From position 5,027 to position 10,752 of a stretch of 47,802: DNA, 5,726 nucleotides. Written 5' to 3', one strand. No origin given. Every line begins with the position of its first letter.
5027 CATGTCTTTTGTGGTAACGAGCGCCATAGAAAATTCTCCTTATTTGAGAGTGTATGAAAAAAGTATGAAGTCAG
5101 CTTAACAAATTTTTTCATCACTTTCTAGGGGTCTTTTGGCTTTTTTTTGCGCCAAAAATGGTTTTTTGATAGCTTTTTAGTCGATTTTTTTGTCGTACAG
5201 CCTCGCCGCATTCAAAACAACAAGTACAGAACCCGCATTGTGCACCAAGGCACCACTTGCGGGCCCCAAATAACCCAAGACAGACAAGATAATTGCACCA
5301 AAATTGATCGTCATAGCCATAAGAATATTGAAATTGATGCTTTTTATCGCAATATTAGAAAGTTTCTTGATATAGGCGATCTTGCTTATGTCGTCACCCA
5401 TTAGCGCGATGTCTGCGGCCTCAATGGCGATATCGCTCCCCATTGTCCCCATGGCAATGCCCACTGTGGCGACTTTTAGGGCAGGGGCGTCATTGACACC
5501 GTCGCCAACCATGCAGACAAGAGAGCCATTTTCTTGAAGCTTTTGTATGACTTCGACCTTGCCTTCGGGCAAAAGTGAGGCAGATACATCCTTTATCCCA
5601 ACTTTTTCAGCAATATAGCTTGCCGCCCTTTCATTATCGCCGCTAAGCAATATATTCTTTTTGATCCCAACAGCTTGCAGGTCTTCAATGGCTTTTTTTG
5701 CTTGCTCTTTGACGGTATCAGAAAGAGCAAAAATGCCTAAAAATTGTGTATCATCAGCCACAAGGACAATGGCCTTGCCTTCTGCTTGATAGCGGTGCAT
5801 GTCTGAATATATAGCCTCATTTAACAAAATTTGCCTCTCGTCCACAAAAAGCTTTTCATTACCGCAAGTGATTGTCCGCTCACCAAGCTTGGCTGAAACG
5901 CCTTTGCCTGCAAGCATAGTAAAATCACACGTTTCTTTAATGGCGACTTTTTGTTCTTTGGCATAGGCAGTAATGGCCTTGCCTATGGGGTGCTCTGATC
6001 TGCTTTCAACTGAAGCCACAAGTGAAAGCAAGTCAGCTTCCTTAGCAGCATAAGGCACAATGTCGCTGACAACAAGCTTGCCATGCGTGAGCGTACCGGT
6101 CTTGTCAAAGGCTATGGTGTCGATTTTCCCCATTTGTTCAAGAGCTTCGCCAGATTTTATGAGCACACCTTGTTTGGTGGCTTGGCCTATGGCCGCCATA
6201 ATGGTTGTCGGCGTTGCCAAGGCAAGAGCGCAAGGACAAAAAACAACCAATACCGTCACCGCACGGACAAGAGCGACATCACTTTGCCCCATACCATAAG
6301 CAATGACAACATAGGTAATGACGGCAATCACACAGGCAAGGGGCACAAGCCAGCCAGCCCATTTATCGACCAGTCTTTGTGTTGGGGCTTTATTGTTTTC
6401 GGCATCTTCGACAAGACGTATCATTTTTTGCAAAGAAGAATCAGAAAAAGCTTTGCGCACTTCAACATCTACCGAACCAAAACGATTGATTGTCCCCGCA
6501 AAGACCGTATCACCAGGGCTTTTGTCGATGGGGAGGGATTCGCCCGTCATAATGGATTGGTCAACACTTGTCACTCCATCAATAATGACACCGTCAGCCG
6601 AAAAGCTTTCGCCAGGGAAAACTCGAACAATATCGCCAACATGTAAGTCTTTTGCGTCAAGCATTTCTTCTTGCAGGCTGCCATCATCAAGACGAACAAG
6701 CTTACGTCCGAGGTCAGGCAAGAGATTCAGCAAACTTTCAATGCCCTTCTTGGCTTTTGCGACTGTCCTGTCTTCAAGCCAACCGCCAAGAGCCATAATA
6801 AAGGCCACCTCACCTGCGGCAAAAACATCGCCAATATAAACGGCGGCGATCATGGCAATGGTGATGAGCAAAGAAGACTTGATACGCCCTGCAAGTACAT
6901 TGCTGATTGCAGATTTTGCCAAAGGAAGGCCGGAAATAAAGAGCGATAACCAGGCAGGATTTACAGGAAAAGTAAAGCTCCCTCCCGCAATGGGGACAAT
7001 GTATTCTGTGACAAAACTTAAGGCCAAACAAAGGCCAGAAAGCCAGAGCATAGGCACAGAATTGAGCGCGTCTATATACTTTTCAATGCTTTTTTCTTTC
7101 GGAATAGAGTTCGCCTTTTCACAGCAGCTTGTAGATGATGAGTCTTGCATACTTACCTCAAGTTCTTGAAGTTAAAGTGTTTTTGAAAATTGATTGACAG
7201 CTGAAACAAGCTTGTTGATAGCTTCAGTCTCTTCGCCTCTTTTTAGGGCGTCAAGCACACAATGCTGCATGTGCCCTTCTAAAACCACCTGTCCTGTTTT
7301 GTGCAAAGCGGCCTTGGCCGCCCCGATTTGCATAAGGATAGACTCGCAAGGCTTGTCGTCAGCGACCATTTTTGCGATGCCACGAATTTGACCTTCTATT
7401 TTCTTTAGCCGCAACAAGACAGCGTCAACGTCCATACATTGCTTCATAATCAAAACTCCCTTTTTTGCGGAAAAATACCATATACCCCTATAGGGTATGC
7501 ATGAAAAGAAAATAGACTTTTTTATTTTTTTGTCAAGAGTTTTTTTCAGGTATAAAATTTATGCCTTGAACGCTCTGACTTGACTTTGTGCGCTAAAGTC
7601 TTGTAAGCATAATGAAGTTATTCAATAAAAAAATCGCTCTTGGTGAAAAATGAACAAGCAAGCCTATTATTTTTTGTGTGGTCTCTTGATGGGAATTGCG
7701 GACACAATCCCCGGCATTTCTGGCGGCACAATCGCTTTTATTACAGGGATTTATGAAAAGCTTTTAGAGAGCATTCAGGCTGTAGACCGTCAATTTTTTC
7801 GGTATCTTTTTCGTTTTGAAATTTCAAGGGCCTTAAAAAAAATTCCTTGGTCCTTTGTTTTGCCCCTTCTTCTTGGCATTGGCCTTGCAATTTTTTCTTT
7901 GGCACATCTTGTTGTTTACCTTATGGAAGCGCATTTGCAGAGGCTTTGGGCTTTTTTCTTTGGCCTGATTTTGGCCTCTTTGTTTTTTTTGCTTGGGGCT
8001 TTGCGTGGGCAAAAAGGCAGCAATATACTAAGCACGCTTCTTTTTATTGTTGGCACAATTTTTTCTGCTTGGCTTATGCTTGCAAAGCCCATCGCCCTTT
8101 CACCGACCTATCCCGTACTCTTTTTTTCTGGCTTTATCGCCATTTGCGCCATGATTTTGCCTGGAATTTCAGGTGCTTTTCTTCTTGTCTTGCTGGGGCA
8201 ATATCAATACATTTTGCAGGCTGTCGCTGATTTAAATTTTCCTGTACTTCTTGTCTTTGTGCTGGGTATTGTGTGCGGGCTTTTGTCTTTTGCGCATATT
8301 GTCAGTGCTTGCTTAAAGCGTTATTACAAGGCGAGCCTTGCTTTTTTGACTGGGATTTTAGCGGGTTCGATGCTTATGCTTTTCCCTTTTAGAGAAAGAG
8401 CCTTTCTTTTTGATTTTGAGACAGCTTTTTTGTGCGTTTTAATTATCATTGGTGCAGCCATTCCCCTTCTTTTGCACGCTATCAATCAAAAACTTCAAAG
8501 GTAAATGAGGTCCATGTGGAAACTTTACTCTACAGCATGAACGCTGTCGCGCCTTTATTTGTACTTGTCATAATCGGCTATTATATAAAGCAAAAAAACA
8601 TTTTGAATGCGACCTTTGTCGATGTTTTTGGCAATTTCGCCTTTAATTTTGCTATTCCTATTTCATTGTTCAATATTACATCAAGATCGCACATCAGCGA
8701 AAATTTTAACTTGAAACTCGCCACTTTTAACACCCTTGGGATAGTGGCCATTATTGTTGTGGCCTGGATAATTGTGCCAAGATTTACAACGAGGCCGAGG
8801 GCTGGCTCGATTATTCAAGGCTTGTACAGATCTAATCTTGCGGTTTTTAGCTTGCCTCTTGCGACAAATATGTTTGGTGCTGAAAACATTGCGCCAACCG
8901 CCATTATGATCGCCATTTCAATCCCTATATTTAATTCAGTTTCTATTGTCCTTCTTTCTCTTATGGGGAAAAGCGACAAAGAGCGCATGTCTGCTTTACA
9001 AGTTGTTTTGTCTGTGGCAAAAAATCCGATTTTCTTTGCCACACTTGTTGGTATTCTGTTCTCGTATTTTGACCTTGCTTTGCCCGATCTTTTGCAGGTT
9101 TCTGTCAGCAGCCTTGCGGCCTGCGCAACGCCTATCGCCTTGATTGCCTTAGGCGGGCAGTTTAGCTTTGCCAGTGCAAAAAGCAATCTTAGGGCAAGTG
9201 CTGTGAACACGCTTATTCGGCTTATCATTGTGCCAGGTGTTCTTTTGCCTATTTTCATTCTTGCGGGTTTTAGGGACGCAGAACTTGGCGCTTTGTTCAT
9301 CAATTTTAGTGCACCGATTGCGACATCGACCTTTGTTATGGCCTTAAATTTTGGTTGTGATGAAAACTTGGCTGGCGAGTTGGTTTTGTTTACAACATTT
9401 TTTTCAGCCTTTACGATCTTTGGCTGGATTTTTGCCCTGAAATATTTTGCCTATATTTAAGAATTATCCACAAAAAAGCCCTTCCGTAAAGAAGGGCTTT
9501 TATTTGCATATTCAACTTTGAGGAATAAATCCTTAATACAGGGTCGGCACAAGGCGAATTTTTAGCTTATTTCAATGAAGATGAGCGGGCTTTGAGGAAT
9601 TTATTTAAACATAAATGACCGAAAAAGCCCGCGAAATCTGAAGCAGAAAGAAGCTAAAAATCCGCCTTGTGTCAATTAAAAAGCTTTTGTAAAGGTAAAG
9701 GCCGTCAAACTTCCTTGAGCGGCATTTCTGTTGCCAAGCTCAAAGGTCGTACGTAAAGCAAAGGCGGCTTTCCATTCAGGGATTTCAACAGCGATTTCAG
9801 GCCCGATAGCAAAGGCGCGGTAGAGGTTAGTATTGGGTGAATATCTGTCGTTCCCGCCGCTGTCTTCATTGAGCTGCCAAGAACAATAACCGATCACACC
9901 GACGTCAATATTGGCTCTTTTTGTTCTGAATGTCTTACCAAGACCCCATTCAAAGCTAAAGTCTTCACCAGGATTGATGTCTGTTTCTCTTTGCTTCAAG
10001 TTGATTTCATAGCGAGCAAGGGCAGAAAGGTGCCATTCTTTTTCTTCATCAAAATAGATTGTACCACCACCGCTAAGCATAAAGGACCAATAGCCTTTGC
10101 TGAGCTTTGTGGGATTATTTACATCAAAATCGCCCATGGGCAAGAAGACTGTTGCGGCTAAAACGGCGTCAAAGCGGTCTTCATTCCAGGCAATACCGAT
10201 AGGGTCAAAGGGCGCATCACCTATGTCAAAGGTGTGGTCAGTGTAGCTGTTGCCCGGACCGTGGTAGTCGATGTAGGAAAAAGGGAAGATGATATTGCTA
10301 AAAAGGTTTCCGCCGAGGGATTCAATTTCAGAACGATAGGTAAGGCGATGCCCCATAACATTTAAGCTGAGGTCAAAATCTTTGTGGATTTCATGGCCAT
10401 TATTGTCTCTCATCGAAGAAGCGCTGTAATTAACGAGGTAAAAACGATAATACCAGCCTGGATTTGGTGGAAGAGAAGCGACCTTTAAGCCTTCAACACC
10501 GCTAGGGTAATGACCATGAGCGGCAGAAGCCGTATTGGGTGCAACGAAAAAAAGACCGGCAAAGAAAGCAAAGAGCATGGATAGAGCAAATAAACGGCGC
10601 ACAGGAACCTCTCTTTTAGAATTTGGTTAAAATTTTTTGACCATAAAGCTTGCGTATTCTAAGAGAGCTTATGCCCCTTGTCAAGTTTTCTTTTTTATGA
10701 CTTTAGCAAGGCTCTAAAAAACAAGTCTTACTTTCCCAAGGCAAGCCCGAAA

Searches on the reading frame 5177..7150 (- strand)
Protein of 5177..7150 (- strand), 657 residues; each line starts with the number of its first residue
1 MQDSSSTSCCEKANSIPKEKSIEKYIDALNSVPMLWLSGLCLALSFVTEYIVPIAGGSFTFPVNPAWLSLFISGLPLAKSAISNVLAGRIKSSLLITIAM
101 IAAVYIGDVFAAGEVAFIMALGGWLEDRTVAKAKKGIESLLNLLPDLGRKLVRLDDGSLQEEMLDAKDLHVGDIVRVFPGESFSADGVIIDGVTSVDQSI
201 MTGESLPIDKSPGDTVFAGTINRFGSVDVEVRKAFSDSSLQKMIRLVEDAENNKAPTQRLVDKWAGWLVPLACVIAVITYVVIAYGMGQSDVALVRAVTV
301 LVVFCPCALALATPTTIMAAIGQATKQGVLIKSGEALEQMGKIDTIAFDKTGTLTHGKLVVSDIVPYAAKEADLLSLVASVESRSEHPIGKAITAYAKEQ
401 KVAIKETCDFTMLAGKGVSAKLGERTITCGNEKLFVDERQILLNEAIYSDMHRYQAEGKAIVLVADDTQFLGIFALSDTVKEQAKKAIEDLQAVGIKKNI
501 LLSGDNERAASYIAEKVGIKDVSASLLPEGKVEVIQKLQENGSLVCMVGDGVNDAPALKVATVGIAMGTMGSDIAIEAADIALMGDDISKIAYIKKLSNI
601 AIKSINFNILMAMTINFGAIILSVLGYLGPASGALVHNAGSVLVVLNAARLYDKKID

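Call 21: search_protein_families(library=ncbifam, proteins=[window:5177-7150:-], max_evalue=0.00001)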
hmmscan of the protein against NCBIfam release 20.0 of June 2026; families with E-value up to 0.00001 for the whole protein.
window:5177-7150:- (657 aa): 19 families
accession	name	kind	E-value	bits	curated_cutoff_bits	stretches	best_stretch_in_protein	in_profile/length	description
TIGR01525.1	ATPase-IB_hvy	subfamily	5.5e-175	583.4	346.25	1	94-651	3-560/560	heavy metal translocating P-type ATPase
TIGR01512.1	ATPase-IB2_Cd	subfamily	2e-140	468.8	313.5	2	94-408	3-294/494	cadmium family heavy metal-translocating P-type ATPase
NF008262.1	PRK11033.1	equivalog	3.4e-132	442.4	1005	1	72-654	157-730/731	zinc/cadmium/mercury/lead-transporting ATPase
TIGR01511.1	ATPase-IB1_Cu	subfamily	8.6e-125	417.6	397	1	93-651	21-541/542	copper-translocating P-type ATPase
NF033775.1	P_type_ZntA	exception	7.5e-116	388.2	1240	1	42-655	138-732/732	Zn(II)/Cd(II)/Pb(II) translocating P-type ATPase ZntA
NF007952.0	PRK10671.1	equivalog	5.8e-103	345.6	1316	1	118-638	299-810/838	copper-exporting P-type ATPase CopA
TIGR01494.1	ATPase_P-type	subfamily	7.8e-78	262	62.3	1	161-627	44-464/478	HAD-IC family P-type ATPase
TIGR01497.1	kdpB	equivalog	9.8e-58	195.8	527.9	1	155-594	112-559/675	potassium-transporting ATPase subunit KdpB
NF010609.0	PRK14010.1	equivalog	1.4e-51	175.6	1323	1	155-582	111-542/673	K(+)-transporting ATPase subunit B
TIGR01647.1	ATPase-IIIA_H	equivalog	2e-48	165.2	615.5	2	96-521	42-483/755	plasma-membrane proton-efflux P-type ATPase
TIGR01517.1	ATPase-IIB_Ca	equivalog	7.4e-39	133.6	507.05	2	160-384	165-401/882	calcium-translocating P-type ATPase, PMCA-type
TIGR01522.1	ATPase-IIA2_Ca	equivalog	7.5e-37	126.6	798.3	2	526-591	571-636/854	calcium-transporting P-type ATPase, PMR1-type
TIGR01523.1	ATPase-IID_K-Na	equivalog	1.7e-32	112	645.05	3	524-626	673-775/997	potassium/sodium efflux P-type ATPase, fungal-type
TIGR01657.1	P-ATPase-V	hypoth_equivalog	8.2e-31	106.4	618.25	2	268-372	373-477/1055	ATP13A2 family polyamine export P-type ATPase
TIGR01524.1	ATPase-IIIB_Mg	equivalog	2.4e-29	101.8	610.75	2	96-385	75-378/867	magnesium-translocating P-type ATPase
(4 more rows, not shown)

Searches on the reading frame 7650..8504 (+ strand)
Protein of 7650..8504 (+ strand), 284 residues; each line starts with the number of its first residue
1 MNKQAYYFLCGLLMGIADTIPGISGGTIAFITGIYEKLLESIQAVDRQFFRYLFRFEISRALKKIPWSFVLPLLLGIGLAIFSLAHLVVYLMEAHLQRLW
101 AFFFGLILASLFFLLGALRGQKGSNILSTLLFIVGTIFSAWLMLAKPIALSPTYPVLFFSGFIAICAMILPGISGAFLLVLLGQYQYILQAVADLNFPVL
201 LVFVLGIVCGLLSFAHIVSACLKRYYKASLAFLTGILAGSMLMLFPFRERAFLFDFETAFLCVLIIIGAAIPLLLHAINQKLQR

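Call 21: search_protein_families(library=ncbifam, proteins=[window:7650-8504:+], max_evalue=0.00001)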
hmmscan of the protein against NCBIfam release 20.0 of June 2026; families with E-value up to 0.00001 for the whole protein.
window:7650-8504:+ (284 aa): 2 families
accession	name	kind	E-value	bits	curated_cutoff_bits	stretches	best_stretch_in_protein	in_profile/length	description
NF052564.1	PlprenPhTpVIBCH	equivalog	1.1e-74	251.4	400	1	7-249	6-245/303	polyprenyl-phosphate transporter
NF052563.1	PlprenPhTpPopt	equivalog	1e-30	107.2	400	1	9-253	9-255/277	polyprenyl-phosphate transporter PopT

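Call 78: search_protein_families(library=pfam, proteins=[window:7650-8504:+], max_evalue=0.001)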
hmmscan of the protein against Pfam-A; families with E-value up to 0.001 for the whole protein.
window:7650-8504:+ (284 aa): 1 family
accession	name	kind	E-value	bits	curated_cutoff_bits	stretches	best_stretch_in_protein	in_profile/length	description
PF04018.18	VCA0040-like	-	9.5e-79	264.9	26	1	14-250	1-234/246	Undecaprenyl phosphate translocase-like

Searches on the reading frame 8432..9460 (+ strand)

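Call 21: search_protein_families(library=ncbifam, proteins=[window:8432-9460:+], max_evalue=0.00001)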
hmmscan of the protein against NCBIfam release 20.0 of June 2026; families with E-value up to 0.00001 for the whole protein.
window:8432-9460:+ (342 aa): 2 families
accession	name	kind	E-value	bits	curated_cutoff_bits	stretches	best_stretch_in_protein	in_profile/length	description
TIGR00946.1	2a69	subfamily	1.1e-22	80.6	246.05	1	34-332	5-330/336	auxin efflux carrier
NF007384.0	PRK09903.1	equivalog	3.1e-08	33.2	404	1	35-308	5-282/314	transporter YfdV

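Call 78: search_protein_families(library=pfam, proteins=[window:8432-9460:+], max_evalue=0.001)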
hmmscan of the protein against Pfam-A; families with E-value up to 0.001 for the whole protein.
window:8432-9460:+ (342 aa): 1 family
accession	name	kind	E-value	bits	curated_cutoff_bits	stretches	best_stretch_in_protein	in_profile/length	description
PF03547.23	Mem_trans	-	1.1e-27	97.1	25.7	1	35-333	2-343/343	Membrane transport protein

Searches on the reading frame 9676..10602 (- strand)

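Call 21: search_protein_families(library=ncbifam, proteins=[window:9676-10602:-], max_evalue=0.00001)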
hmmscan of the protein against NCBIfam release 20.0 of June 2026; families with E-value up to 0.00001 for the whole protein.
window:9676-10602:- (308 aa): 0 families

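Call 78: search_protein_families(library=pfam, proteins=[window:9676-10602:-], max_evalue=0.001)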
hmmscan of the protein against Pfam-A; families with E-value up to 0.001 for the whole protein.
window:9676-10602:- (308 aa): 1 family
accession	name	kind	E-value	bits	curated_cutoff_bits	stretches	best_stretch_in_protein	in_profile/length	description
PF13557.12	Phenol_MetA_deg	-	6.8e-35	121.7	22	1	62-304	2-242/242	Putative MetA-pathway of phenol degradation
